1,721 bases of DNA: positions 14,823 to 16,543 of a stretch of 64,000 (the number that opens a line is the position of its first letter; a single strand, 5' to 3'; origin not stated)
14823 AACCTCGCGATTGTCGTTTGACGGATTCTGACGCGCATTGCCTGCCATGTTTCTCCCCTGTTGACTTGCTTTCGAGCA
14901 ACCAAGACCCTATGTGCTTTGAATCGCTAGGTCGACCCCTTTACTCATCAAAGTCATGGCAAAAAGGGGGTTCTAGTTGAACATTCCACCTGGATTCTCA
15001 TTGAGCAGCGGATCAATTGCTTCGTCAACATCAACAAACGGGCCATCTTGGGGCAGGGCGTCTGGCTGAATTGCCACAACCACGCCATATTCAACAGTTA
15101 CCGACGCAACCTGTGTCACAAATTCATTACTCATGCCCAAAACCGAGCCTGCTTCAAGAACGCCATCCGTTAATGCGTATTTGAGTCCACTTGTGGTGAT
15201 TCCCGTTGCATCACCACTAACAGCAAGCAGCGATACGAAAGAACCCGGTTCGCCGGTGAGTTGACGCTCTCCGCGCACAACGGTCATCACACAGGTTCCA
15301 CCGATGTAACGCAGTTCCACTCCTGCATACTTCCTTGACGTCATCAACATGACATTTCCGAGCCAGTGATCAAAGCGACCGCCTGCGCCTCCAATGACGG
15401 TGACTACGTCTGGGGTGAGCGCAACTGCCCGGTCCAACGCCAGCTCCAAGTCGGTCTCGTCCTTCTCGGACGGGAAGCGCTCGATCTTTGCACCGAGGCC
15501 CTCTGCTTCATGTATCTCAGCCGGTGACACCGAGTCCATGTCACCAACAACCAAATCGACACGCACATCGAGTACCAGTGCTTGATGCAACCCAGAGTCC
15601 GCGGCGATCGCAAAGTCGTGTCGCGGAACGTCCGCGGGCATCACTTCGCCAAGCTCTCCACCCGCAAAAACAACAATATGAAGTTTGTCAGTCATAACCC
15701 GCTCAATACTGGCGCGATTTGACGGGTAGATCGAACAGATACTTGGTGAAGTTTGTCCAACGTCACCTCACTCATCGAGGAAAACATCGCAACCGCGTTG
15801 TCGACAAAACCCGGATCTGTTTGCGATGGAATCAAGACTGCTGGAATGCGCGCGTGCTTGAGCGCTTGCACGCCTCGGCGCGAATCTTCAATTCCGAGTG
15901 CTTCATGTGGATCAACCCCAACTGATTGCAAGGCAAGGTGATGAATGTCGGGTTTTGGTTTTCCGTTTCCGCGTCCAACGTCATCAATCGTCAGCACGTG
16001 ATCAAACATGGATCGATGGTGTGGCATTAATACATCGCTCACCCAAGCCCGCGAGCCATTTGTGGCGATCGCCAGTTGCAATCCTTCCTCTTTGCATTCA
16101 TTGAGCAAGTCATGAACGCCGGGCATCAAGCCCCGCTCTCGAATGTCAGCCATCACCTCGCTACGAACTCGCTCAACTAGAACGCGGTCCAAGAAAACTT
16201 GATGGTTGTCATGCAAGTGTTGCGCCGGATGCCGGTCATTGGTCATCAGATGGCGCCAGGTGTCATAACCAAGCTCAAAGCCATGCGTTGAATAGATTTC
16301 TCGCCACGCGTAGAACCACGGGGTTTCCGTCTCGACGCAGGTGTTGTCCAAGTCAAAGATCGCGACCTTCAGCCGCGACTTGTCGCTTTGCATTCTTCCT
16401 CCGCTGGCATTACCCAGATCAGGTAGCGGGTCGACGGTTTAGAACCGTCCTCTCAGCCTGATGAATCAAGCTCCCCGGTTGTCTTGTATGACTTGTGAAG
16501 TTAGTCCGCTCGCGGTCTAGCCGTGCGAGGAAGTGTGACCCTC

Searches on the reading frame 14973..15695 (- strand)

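Call 23: search_protein_families(library=pfam, proteins=[window:14973-15695:-], max_evalue=0.001)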
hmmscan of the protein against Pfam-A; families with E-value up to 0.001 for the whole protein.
window:14973-15695:- (240 aa): 2 families
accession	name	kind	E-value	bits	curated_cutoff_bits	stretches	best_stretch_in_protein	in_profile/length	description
PF04263.21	TPK_catalytic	-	5.8e-24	84.6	30.7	1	26-123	8-106/113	Thiamin pyrophosphokinase, catalytic domain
PF04265.19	TPK_B1_binding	-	1e-13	51.1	22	1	150-206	10-67/67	Thiamin pyrophosphokinase, vitamin B1 binding domain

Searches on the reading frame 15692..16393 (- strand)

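Call 23: search_protein_families(library=pfam, proteins=[window:15692-16393:-], max_evalue=0.001)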
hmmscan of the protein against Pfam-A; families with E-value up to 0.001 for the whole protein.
window:15692-16393:- (233 aa): 3 families
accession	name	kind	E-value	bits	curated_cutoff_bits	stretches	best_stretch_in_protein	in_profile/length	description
PF00702.32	Hydrolase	-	5.2e-24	86.1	26.4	1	9-181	2-190/191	haloacid dehalogenase-like hydrolase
PF13419.12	HAD_2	-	1.3e-23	84.5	23.8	1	12-187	2-177/178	Haloacid dehalogenase-like hydrolase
PF12710.13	HAD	-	2.1e-08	35.3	27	1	11-136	1-130/189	haloacid dehalogenase-like hydrolase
